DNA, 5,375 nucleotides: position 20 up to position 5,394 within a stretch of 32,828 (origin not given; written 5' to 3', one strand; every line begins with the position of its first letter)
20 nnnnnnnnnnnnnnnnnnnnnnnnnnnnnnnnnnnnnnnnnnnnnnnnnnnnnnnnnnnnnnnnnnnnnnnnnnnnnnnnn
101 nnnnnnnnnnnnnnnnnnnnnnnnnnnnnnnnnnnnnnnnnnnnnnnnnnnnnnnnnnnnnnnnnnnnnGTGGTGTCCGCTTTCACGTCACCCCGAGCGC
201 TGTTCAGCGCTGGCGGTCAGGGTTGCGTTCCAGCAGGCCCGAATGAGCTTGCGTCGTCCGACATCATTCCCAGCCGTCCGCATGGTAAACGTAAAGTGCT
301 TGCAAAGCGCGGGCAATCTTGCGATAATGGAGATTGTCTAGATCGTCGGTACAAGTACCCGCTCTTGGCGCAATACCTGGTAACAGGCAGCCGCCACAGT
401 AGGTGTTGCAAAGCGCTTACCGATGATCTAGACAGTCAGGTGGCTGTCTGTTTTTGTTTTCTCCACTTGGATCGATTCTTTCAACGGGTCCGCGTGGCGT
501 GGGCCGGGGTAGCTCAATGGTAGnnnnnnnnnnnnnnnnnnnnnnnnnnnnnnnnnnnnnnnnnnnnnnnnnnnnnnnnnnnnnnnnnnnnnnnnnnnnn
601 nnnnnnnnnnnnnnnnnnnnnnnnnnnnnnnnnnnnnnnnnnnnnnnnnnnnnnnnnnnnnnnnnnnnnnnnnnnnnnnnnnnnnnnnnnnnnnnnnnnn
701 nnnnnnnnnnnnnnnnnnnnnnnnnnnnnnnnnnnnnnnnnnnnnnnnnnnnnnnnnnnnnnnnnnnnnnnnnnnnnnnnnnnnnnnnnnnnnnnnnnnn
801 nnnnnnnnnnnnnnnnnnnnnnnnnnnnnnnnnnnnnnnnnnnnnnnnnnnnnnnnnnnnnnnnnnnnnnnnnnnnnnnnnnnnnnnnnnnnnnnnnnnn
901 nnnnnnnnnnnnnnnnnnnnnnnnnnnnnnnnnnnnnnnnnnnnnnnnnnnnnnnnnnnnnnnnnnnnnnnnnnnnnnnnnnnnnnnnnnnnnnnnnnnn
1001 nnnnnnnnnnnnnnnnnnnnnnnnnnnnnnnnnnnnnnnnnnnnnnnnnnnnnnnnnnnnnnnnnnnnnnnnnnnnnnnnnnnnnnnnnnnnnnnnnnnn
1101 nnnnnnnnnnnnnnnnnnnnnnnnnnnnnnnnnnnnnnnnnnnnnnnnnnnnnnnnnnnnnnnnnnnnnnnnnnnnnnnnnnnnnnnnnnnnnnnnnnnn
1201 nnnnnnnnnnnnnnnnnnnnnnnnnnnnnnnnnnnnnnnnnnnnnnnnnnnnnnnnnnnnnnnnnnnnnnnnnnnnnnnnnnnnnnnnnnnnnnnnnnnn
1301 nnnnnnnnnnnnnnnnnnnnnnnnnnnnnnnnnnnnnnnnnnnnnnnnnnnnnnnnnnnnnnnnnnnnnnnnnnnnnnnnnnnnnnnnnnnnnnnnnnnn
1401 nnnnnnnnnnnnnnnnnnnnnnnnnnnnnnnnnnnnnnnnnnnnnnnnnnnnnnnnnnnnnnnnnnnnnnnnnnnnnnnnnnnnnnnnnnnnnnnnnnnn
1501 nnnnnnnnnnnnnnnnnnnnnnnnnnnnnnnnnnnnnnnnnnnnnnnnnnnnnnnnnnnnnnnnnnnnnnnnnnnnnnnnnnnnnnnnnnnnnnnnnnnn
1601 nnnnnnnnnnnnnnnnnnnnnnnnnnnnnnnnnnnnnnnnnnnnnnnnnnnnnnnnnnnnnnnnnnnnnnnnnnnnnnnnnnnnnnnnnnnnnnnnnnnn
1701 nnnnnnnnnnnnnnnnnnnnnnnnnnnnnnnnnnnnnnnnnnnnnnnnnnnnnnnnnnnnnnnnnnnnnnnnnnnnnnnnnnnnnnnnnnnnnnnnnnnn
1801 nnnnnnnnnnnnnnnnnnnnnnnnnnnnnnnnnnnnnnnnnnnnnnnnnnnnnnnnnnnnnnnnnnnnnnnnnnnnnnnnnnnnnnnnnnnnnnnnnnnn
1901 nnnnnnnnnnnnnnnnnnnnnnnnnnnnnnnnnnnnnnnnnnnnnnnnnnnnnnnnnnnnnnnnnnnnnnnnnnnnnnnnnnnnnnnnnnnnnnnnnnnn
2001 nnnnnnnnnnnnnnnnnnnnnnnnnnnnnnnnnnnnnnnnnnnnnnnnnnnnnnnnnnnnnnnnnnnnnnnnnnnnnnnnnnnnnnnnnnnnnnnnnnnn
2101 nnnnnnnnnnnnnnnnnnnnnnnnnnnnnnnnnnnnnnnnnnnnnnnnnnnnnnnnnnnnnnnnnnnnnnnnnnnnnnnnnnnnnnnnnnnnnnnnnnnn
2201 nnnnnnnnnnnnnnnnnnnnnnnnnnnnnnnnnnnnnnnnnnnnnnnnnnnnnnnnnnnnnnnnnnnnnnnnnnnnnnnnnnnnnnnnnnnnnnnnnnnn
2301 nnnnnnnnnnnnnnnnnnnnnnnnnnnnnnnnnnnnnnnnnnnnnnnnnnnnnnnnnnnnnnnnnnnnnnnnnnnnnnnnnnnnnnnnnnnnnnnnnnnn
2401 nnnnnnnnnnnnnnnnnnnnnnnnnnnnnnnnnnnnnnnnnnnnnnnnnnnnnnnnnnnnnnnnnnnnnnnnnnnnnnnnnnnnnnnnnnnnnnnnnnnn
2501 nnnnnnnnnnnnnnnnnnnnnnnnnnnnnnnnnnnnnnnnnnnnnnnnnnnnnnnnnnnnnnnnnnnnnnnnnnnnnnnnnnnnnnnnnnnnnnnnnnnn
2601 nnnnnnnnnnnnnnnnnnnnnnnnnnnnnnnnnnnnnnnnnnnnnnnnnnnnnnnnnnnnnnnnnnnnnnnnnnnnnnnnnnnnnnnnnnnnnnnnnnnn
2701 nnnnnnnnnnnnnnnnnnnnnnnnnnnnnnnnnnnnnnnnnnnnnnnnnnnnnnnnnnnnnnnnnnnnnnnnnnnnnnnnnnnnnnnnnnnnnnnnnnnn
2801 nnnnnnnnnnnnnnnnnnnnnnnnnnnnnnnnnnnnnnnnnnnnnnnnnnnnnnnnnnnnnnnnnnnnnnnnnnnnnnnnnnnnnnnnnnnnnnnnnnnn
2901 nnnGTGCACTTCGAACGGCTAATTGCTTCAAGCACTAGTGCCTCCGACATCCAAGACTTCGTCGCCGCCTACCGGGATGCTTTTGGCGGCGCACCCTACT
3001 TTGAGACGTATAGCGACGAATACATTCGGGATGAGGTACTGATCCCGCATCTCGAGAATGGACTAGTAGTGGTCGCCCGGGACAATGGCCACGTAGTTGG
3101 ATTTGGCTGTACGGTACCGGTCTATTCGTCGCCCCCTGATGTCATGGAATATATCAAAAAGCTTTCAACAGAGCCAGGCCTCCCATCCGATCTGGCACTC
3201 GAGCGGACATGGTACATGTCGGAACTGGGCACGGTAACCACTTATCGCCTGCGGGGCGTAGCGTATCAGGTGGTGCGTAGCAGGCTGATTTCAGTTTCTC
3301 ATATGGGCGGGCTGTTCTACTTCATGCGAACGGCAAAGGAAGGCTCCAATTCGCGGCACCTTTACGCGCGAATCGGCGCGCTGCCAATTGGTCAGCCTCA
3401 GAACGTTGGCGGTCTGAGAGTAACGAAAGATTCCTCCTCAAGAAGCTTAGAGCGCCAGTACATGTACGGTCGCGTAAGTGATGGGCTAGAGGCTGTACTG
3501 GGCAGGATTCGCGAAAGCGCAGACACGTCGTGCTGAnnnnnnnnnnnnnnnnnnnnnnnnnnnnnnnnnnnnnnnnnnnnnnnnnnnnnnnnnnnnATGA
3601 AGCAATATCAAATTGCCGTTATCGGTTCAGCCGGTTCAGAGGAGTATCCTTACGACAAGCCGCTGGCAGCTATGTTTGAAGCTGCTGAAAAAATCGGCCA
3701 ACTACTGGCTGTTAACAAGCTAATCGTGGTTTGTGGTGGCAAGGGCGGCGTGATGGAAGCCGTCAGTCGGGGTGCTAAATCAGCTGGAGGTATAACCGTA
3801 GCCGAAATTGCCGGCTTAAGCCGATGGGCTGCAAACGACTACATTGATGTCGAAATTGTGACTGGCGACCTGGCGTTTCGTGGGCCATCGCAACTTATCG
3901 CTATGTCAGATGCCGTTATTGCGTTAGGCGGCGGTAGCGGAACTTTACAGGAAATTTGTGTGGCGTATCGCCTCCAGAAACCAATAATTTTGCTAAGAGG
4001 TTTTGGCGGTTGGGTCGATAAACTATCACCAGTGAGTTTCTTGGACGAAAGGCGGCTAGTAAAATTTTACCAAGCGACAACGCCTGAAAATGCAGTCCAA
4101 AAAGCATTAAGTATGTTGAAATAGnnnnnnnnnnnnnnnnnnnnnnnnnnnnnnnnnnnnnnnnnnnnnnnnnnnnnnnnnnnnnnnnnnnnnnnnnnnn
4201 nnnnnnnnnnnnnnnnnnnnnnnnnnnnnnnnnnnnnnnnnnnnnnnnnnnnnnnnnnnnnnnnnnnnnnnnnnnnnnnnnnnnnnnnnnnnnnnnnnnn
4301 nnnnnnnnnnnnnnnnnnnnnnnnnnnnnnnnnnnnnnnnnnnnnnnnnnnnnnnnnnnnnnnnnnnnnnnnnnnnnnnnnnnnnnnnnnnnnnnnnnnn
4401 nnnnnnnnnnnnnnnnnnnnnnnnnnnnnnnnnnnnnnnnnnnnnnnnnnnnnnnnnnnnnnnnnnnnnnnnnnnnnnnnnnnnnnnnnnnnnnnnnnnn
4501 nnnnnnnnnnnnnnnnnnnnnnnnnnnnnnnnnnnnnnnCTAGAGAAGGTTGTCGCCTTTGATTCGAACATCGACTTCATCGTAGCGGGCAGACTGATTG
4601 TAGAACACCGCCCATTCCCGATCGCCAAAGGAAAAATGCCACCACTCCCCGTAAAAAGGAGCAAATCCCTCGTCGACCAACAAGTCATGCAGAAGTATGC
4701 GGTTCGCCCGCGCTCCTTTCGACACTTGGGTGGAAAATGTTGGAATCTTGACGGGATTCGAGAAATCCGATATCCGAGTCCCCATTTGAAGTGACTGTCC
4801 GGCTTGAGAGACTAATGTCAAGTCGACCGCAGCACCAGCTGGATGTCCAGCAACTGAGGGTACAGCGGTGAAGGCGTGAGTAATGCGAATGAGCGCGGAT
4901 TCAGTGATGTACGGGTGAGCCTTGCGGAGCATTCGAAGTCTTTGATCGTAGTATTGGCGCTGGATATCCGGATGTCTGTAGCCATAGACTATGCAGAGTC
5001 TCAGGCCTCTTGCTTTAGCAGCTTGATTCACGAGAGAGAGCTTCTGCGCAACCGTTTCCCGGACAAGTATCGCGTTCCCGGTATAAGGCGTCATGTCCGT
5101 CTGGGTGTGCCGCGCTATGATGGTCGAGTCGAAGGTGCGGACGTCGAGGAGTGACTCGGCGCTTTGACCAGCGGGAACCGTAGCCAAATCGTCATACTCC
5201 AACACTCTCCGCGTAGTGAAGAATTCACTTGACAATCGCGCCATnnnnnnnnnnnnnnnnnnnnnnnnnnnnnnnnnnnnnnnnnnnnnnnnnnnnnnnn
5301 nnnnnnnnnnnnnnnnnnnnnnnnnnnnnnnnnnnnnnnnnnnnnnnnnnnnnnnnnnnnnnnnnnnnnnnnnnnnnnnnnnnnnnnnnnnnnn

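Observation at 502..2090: tRNA-His with eukaryote/alphaproteobacterial-style identity set (A73, unpaired G-1) next to a eukaryote/archaea-like HisRS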

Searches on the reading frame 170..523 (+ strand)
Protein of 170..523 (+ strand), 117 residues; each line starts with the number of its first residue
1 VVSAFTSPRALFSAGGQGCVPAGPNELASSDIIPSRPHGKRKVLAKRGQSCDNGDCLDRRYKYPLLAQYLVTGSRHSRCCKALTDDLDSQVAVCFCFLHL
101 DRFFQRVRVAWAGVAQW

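Call 7: search_protein_families(library=pfam, proteins=[window:170-523:+], max_evalue=0.01)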
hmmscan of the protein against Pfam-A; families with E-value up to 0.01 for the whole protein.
window:170-523:+ (117 aa): 1 family
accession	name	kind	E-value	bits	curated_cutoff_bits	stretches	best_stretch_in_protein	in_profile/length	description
PF14547.11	Hydrophob_seed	-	0.005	17.6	23.4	1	67-98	19-50/85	Hydrophobic seed protein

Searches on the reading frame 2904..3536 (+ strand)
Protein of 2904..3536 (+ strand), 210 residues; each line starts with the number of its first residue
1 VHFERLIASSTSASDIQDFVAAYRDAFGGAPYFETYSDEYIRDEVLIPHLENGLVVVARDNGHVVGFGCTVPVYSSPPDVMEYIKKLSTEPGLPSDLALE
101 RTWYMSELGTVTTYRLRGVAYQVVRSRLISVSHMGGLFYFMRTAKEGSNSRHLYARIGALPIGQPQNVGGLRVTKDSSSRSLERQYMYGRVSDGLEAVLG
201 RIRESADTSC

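Call 7: search_protein_families(library=pfam, proteins=[window:2904-3536:+], max_evalue=0.01)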
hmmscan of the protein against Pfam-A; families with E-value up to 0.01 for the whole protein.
window:2904-3536:+ (210 aa): 1 family
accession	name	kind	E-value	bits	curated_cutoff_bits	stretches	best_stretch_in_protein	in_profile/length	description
PF00583.31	Acetyltransf_1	-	0.0002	22.1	20.7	1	32-158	12-115/116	Acetyltransferase (GNAT) family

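Call 8: search_protein_families(library=ncbifam, proteins=[window:2904-3536:+], max_evalue=0.01)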
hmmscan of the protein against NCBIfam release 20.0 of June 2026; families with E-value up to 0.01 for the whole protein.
window:2904-3536:+ (210 aa): 0 families

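Call 73: search_protein_families(library=padloc, proteins=[window:2904-3536:+], max_evalue=0.001)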
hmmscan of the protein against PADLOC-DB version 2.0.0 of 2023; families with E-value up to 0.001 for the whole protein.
window:2904-3536:+ (210 aa): 0 families

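Call 75: search_solved_structures(query=window:2904-3536:+, max_evalue=1, show_alignments=1)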
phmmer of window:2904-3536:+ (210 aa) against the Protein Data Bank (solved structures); distinct sequences matched with E-value up to 1: 1.
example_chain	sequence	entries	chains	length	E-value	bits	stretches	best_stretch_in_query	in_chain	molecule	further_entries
4m85_A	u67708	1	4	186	0.64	13.3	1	79-164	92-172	N-acetyltransferase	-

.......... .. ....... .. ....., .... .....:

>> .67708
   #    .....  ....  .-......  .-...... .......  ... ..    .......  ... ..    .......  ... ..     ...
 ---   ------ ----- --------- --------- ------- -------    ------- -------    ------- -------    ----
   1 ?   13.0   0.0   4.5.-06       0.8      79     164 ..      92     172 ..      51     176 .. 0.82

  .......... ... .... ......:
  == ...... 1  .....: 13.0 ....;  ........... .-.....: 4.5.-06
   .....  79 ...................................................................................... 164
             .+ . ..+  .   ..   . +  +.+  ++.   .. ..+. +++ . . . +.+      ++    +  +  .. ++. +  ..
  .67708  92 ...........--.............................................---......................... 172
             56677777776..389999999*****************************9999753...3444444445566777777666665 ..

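Call 86: search_protein_families(library=pfam, proteins=[window:2904-3536:+], max_evalue=5)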
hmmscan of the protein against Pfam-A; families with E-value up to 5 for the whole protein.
window:2904-3536:+ (210 aa): 2 families
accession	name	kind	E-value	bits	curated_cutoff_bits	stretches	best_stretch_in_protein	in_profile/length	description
PF00583.31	Acetyltransf_1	-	0.0002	22.1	20.7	1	32-158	12-115/116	Acetyltransferase (GNAT) family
PF13527.13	Acetyltransf_9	-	0.056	13.9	25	1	11-71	5-59/127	Acetyltransferase (GNAT) domain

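Call 92: predict_structure(protein=window:2904-3536:+)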
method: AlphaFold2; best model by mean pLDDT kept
length: 210 residues; sequences in the alignment: 1
mean_pLDDT: 33.7   pTM: 0.28
mean pLDDT of the five models: 33.7, 33.2, 32.7, 31.5, 30.1
residues with pLDDT >= 90: 0; 70-90: 0; 50-70: 1; < 50: 209
segments of 3 or more residues with pLDDT < 50: 1-116, 118-210
pLDDT, mean of each block of 10 residues (from residue 1): 23 36 33 25 26 42 38 36 44 35 34 46 43 33 29 28 38 35 25 30 28
secondary structure, 60 per line:
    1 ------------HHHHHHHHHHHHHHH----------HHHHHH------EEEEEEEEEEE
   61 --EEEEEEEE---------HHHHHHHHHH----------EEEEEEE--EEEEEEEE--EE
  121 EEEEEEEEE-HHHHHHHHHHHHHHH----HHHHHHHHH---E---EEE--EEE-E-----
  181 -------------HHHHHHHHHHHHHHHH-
elements in order: H13-27 H38-43 E50-60 E63-70 H80-89 E100-106 E109-116 E119-129 H131-145 H150-158 E166-168 E171-173 H194-209

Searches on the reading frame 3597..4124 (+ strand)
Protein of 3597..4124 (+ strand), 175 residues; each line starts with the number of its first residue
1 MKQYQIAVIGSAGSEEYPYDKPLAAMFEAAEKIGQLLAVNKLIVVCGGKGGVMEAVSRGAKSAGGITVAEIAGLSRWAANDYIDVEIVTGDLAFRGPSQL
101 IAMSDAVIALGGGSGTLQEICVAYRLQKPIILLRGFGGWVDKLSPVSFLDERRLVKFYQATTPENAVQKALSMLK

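Call 7: search_protein_families(library=pfam, proteins=[window:3597-4124:+], max_evalue=0.01)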
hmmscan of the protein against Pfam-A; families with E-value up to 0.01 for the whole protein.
window:3597-4124:+ (175 aa): 3 families
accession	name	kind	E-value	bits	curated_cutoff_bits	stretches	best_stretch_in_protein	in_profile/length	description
PF18306.6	LDcluster4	-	4.8e-32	111.1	26.3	1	4-166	2-150/151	SLOG cluster4 family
PF03641.19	Lysine_decarbox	-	8.5e-06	26.4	27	1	53-132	1-87/131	Possible lysine decarboxylase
PF18171.6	LSDAT_prok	-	0.00058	19.6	25.4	0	105-147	125-167/195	SLOG in TRPM, prokaryote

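Call 8: search_protein_families(library=ncbifam, proteins=[window:3597-4124:+], max_evalue=0.01)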
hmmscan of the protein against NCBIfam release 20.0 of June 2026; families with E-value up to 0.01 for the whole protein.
window:3597-4124:+ (175 aa): 3 families
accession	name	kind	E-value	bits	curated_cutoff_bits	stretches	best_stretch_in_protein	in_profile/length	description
TIGR00725.1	TIGR00725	hypoth_equivalog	1.2e-32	112.6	106.9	1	4-170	2-158/159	TIGR00725 family protein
TIGR00730.1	TIGR00730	subfamily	2.2e-12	47.1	96.35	1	25-137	16-136/178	TIGR00730 family Rossman fold protein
NF058542.1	CtkRMPhLog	equivalog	6.1e-09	36.1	300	1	25-137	16-136/177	cytokinin riboside 5'-monophosphate phosphoribohydrolase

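Call 73: search_protein_families(library=padloc, proteins=[window:3597-4124:+], max_evalue=0.001)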
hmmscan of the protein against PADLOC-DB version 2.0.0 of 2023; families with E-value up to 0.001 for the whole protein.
window:3597-4124:+ (175 aa): 0 families

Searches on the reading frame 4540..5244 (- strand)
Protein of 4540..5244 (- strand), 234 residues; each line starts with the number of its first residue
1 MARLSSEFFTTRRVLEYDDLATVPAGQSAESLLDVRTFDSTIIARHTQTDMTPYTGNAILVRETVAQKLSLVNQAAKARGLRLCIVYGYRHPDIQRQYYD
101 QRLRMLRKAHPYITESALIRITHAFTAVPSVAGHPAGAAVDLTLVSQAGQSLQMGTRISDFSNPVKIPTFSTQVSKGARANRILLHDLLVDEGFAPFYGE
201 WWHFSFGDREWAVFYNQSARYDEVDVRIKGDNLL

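Call 7: search_protein_families(library=pfam, proteins=[window:4540-5244:-], max_evalue=0.01)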
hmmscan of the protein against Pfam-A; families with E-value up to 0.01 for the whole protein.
window:4540-5244:- (234 aa): 2 families
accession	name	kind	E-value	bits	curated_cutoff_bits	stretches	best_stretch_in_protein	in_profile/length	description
PF01427.22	Peptidase_M15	-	2.4e-18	67.1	27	1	52-216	32-190/199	D-ala-D-ala dipeptidase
PF02557.22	VanY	-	1.5e-06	28.4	25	1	60-154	3-86/132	D-alanyl-D-alanine carboxypeptidase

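Call 8: search_protein_families(library=ncbifam, proteins=[window:4540-5244:-], max_evalue=0.01)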
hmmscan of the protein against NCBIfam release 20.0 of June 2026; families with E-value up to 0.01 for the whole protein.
window:4540-5244:- (234 aa): 4 families
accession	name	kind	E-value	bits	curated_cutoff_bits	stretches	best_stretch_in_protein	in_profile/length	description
NF007557.0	PRK10178.1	equivalog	1.9e-17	63.5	176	1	54-208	35-170/188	D-alanyl-D-alanine dipeptidase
NF033115.1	dipept_VanX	equivalog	2.5e-12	47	320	1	47-212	26-191/199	D-Ala-D-Ala dipeptidase VanX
NF000380.1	vanXY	equivalog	8.1e-06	25.5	250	1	50-148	21-107/179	D,D-carboxypeptidase/D,D-dipeptidase VanXY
NF000473.1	vanY_BG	exception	0.0015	18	400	1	63-143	129-209/274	VanY-B/VanY-G family D-Ala-D-Ala carboxypeptidase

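Call 73: search_protein_families(library=padloc, proteins=[window:4540-5244:-], max_evalue=0.001)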
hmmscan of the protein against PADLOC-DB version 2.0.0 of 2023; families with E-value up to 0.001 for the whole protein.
window:4540-5244:- (234 aa): 0 families

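Call 76: search_solved_structures(query=window:4540-5244:-, max_evalue=0.01, show_alignments=1)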
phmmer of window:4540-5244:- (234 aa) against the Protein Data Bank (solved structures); distinct sequences matched with E-value up to 0.01: 1.
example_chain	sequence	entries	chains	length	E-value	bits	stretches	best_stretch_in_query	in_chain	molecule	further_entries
1r44_A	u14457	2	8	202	2.8e-07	33.6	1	53-211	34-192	D-alanyl-D-alanine dipeptidase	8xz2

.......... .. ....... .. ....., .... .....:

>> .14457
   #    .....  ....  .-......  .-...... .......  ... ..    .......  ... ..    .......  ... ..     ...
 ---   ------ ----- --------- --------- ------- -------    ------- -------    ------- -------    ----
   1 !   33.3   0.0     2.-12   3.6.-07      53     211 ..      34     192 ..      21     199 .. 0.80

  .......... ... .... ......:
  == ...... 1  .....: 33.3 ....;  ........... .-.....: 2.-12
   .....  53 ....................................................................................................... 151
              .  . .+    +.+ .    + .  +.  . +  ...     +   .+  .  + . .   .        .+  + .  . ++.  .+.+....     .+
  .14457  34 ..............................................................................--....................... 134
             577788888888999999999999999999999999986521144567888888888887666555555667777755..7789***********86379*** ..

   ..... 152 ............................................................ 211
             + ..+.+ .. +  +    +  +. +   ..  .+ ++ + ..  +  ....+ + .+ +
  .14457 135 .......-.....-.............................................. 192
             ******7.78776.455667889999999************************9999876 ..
